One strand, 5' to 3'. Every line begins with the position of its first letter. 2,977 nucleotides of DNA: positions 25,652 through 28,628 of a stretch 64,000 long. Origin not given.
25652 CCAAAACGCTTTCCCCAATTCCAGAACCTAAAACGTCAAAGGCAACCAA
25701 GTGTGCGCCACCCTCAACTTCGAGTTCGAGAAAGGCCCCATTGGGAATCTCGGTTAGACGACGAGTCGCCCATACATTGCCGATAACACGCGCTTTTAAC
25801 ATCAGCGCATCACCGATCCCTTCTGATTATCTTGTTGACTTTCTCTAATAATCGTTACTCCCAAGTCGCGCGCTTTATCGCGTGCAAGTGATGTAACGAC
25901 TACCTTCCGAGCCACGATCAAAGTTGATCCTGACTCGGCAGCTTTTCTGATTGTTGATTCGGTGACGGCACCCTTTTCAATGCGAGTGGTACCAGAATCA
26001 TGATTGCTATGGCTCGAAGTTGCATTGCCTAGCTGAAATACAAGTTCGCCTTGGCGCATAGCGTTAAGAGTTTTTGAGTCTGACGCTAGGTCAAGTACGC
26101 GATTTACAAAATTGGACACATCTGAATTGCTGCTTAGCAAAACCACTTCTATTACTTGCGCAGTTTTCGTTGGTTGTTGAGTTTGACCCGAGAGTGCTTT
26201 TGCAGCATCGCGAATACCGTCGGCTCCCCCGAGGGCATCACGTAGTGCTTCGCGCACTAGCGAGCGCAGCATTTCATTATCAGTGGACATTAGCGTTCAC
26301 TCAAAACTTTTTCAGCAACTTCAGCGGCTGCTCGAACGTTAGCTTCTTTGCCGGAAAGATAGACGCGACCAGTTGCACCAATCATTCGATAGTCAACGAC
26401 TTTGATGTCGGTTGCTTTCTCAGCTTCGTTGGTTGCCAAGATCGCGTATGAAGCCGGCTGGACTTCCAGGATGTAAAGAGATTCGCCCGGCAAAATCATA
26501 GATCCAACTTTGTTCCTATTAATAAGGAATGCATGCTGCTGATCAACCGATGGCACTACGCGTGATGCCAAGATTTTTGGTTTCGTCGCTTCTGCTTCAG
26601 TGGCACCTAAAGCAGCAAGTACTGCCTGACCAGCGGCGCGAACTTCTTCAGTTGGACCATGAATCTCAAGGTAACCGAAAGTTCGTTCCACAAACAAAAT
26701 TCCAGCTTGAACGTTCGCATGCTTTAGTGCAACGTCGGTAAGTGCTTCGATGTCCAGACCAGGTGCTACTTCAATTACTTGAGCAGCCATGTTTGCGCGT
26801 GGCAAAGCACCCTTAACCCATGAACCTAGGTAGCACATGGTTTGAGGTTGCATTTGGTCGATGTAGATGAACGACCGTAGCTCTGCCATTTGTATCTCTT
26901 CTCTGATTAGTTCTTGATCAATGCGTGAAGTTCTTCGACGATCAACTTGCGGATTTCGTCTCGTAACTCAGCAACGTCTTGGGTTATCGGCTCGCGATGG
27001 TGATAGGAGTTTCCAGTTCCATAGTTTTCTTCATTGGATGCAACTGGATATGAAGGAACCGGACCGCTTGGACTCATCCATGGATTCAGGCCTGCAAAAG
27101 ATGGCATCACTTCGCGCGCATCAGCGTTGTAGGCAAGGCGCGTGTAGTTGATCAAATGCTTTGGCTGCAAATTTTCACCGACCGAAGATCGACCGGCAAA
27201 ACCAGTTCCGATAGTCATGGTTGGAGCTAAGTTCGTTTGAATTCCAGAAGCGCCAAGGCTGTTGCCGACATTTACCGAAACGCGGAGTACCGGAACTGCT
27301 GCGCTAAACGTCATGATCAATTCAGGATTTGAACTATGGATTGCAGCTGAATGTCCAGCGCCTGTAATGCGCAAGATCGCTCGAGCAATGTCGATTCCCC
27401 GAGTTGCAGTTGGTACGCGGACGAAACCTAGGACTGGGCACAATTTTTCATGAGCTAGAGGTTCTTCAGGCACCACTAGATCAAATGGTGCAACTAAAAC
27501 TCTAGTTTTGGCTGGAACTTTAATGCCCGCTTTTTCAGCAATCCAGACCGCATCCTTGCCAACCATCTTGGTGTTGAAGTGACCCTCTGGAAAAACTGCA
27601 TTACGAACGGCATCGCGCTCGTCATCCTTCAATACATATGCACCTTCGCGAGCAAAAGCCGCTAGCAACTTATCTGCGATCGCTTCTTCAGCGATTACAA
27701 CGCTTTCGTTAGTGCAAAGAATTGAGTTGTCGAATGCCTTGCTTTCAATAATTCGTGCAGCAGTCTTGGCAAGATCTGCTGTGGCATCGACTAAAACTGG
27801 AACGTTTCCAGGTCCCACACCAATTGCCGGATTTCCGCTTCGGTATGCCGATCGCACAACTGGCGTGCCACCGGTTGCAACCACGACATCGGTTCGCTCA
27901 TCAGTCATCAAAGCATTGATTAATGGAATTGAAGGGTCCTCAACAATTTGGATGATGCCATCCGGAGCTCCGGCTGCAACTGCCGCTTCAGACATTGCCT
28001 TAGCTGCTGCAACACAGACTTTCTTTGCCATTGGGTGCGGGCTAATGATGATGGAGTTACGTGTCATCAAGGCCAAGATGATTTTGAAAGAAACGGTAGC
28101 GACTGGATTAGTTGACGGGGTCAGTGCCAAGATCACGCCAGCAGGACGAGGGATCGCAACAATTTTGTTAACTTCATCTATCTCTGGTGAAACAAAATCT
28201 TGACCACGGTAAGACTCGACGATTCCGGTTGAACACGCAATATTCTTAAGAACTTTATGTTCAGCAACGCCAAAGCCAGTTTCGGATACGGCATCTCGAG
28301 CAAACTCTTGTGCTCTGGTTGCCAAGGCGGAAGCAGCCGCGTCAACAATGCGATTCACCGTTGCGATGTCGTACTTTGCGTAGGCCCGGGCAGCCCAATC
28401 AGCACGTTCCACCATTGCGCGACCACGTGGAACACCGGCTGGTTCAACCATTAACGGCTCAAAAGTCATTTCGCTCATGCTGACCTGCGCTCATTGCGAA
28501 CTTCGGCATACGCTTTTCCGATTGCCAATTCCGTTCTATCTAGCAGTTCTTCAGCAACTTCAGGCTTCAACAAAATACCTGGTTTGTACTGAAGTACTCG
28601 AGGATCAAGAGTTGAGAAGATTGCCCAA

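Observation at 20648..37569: BMC locus is contiguous with a B12-dependent diol dehydratase module: possible dual-input propionaldehyde metabolosome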

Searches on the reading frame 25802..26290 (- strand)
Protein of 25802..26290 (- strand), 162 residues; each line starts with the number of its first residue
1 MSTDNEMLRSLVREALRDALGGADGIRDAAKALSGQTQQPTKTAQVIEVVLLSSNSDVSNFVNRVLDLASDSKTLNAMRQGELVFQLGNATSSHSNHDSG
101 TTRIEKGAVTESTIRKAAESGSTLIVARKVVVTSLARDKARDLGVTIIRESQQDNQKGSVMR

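Call 3: search_protein_families(library=pfam, proteins=[window:25802-26290:-])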
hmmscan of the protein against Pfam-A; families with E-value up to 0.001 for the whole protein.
window:25802-26290:- (162 aa): 0 families

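Call 38: search_protein_families(library=ncbifam, proteins=[window:25802-26290:-], max_evalue=0.00001)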
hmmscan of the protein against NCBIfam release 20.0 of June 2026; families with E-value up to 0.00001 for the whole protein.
window:25802-26290:- (162 aa): 0 families

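Call 64: find_homologous_proteins(query=window:25802-26290:-, max_evalue=0.001)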
Query window:25802-26290:- (162 aa): 133 proteins with E <= 0.001 among 333 candidates; the best 120 are listed.
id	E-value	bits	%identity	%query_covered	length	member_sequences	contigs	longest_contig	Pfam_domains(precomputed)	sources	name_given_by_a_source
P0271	3.0e-89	314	98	100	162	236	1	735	-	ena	-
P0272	4.8e-82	291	91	100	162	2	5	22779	-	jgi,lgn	jgi:hypothetical protein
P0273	1.0e-81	290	90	100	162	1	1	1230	-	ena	-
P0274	3.6e-81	288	89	100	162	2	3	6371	-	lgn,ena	-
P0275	3.7e-81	288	90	100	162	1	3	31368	-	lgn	-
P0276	1.3e-79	283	88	100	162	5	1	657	-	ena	-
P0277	2.2e-79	282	88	100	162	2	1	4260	-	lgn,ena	-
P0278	1.5e-78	279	90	96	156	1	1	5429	-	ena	-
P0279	4.5e-78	278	87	100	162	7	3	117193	-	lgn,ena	-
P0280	6.7e-76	271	86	100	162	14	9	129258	-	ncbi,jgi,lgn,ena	jgi:hypothetical protein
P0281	9.4e-65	235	75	100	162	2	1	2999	-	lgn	-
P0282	3.4e-64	233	74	100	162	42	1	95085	-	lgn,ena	-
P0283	3.7e-64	233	74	100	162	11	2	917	-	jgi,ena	-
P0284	4.6e-64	233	75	100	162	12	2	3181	-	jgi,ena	-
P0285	6.6e-64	232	75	100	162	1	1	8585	-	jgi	jgi:hypothetical protein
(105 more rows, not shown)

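Call 72: predict_structure(alignment_id=A1)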
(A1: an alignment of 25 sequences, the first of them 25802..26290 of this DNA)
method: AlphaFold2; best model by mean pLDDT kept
length: 162 residues; sequences in the alignment: 25
mean_pLDDT: 64.3   pTM: 0.27
mean pLDDT of the five models: 64.3, 62.8, 62.3, 55.8, 48.8
residues with pLDDT >= 90: 0; 70-90: 74; 50-70: 61; < 50: 27
segments of 3 or more residues with pLDDT < 50: 37-43, 90-99, 155-162
pLDDT, mean of each block of 10 residues (from residue 1): 68 71 55 48 55 75 80 73 64 42 65 69 70 75 75 49 43
secondary structure, 60 per line:
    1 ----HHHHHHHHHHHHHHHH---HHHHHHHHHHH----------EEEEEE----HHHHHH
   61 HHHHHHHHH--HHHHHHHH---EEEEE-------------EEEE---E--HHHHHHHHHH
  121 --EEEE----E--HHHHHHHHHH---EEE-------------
elements in order: H5-20 H24-34 E45-50 H55-69 H72-79 E83-87 E101-104 H111-120 E123-126 H134-143 E147-149
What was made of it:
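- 25802..26290 (-): 162-aa orphan protein with an N-terminal encapsulation-peptide-like helix (residues 5-20). Possible cargo adaptor or scaffold. AF2 places a helix at 5-20, mean pLDDT 64 (call 72).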

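Call 74: fold_search(model_id=the predicted structure, library=pdb)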
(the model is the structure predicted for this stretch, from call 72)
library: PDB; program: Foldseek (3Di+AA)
matches with E <= 10: 1085; with E <= 0.001: 0
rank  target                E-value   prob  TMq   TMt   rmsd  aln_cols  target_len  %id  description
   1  6gaz_BC               8.2e-03  0.89  0.26  0.08  12.5       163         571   17  Unique features of mammalian mitochondrial translation initiation revealed by cryo-EM. This file contains the 28S rib (released 2018-08-08)
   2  8pj3_0                2.6e-02  0.93  0.27  0.07  13.4       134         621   13  Structure of human 48S translation initiation complex upon transfer of initiator tRNA to eIF5B (48S-3) (released 2024-08-14)
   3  9g5e_7                2.7e-02  0.87  0.26  0.11  12.5       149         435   13  Translation-initiation state of human mitochondrial ribosome small subunit (State F) (released 2025-04-23)
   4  1z9b_MODEL_1_A        3.8e-02  0.87  0.27  0.32  12.3       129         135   13  Solution structure of the C1-subdomain of Bacillus stearothermophilus translation initiation factor IF2 (released 2005-08-30)
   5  4kjz_D                3.8e-02  0.75  0.24  0.09  12.4       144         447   12  Crystal Structure of Thermus Thermophilus IF2, Apo and GDP-bound Forms (2-474) (released 2013-09-11)
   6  9kn6_5B               4.1e-02  0.80  0.27  0.07  14.1       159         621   14  Structure of the HCV IRES-dependent pre-48S translation initiation complex with eIF1A, eIF5B, and eIF3 (released 2025-12-03)
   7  1gcu                  6.1e-02  0.54  0.25  0.16  11.7       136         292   10  CRYSTAL STRUCTURE OF RAT BILIVERDIN REDUCTASE AT 1.4 A (released 2001-02-08)
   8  9hfo_7                9.8e-02  0.69  0.27  0.09  12.2       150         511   15  Translation-initiation state of human mitochondrial ribosome small subunit (State G) (released 2025-04-23)
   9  9igt_7                1.3e-01  0.47  0.26  0.10  14.7       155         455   13  Assembly intermediate of human mitochondrial ribosome small subunit bound to METTL15, RBFA, and mtIF2 (State M2.1) (released 2026-03-11)
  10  4kjz_A                1.3e-01  0.44  0.25  0.09  18.2       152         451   13  Crystal Structure of Thermus Thermophilus IF2, Apo and GDP-bound Forms (2-474) (released 2013-09-11)
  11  3r0z                  1.4e-01  0.72  0.21  0.09   4.5        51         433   18  Crystal structure of apo D-serine deaminase from Salmonella typhimurium (released 2011-06-29)
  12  9hfn_7                1.8e-01  0.57  0.26  0.11  12.2       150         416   15  Translation-initiation state of human mitochondrial ribosome small subunit (State E) (released 2025-04-23)
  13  1lc3                  1.9e-01  0.30  0.26  0.16  11.2       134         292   13  Crystal Structure of a Biliverdin Reductase Enzyme-Cofactor Complex (released 2002-07-17)
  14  3fd8_E                2.0e-01  0.51  0.26  0.14  10.4        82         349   15  Crystal Structure of an oxidoreductase from Enterococcus faecalis (released 2009-02-03)
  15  9e9a_MODEL_1_A        2.3e-01  0.69  0.23  0.25  13.6        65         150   14  Solution structure of an uncharacterized protein containing a DUF1893 domain from Borrelia burgdorferi, a path (released 2024-12-04)
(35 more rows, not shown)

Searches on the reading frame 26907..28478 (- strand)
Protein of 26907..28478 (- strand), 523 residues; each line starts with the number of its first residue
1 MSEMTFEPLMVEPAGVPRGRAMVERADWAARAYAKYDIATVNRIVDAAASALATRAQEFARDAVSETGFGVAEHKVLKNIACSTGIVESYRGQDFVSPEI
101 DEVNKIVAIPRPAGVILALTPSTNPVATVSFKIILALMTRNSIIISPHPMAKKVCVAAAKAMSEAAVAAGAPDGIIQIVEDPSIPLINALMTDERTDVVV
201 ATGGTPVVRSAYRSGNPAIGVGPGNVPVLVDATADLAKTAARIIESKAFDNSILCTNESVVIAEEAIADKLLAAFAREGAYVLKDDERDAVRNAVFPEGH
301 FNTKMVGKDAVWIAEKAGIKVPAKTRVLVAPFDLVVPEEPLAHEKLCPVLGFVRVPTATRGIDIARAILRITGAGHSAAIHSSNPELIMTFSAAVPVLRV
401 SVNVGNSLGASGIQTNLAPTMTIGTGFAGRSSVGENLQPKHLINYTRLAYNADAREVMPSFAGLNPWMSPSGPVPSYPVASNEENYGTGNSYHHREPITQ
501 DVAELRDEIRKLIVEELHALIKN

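Call 3: search_protein_families(library=pfam, proteins=[window:26907-28478:-])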
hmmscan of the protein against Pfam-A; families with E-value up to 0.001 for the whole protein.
window:26907-28478:- (523 aa): 1 family
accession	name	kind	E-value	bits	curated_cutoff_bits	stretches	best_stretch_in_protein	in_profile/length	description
PF00171.27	Aldedh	-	2.5e-27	96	23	1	20-408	32-428/461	Aldehyde dehydrogenase family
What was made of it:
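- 26907..28478 (-): CoA-acylating aldehyde dehydrogenase with a C-terminal encapsulation peptide (about residues 500-523). Pfam Aldedh (call 3).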

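Call 38: search_protein_families(library=ncbifam, proteins=[window:26907-28478:-], max_evalue=0.00001)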
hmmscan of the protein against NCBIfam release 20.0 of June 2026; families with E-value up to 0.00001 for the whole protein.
window:26907-28478:- (523 aa): 30 families (the best 25 are shown)
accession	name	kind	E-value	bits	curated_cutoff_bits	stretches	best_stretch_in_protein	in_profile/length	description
NF010378.0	PRK13805.1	equivalog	2.1e-131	439.5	951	1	21-452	18-453/872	bifunctional acetaldehyde-CoA/alcohol dehydrogenase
TIGR02518.1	EutH_ACDH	equivalog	5.2e-116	388.4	620.1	1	19-451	10-444/488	acetaldehyde dehydrogenase (acetylating)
NF047625.1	AcylSulfactDhSauS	equivalog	5.9e-94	315.5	600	1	21-455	8-447/464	acylating sulfoacetaldehyde dehydrogenase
NF011927.0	PRK15398.1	subfamily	7.6e-82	275.4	403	1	22-425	41-438/465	aldehyde dehydrogenase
NF052305.1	DioxValDhHalo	equivalog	5.3e-15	55.3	750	1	22-277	48-306/483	2,5-dioxovalerate dehydrogenase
NF040648.1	lactal_redase_Meth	equivalog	2.1e-14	53.4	650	1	29-278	45-297/463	lactaldehyde dehydrogenase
TIGR01804.1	BADH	equivalog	3e-13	49.1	668.6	1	24-275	42-296/467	betaine-aldehyde dehydrogenase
NF042993.1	AlphKGSA_gudD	equivalog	4.5e-13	48.8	770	1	23-272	48-300/481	alpha-ketoglutaric semialdehyde dehydrogenase GucD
TIGR03250.1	PhnAcAld_DH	equivalog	1e-12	47.5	635.65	1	40-272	59-297/472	phosphonoacetaldehyde dehydrogenase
NF001221.0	PRK00197.1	equivalog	5.7e-12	45.1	289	1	112-277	116-280/418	glutamate-5-semialdehyde dehydrogenase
TIGR01780.1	SSADH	subfamily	2e-10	40.2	646.35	1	13-276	15-281/448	succinate-semialdehyde dehydrogenase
NF006992.0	PRK09457.1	subfamily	3.4e-10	39.2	514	1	22-278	42-301/487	succinylglutamate-semialdehyde dehydrogenase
NF040792.1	glyc_ald_dh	equivalog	8.8e-10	38.1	760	1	103-277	127-301/488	D-glyceraldehyde dehydrogenase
NF050084.1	pip_6_carb_DH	equivalog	1.4e-09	37.5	730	1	108-276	113-284/475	L-piperidine-6-carboxylate dehydrogenase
NF040869.1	G3PDH_Arch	equivalog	2e-09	36.7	780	1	111-289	157-332/502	NADP-dependent glyceraldehyde-3-phosphate dehydrogenase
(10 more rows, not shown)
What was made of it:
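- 26907..28478 (-): NCBIfam acetylating-ACDH models (call 38).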
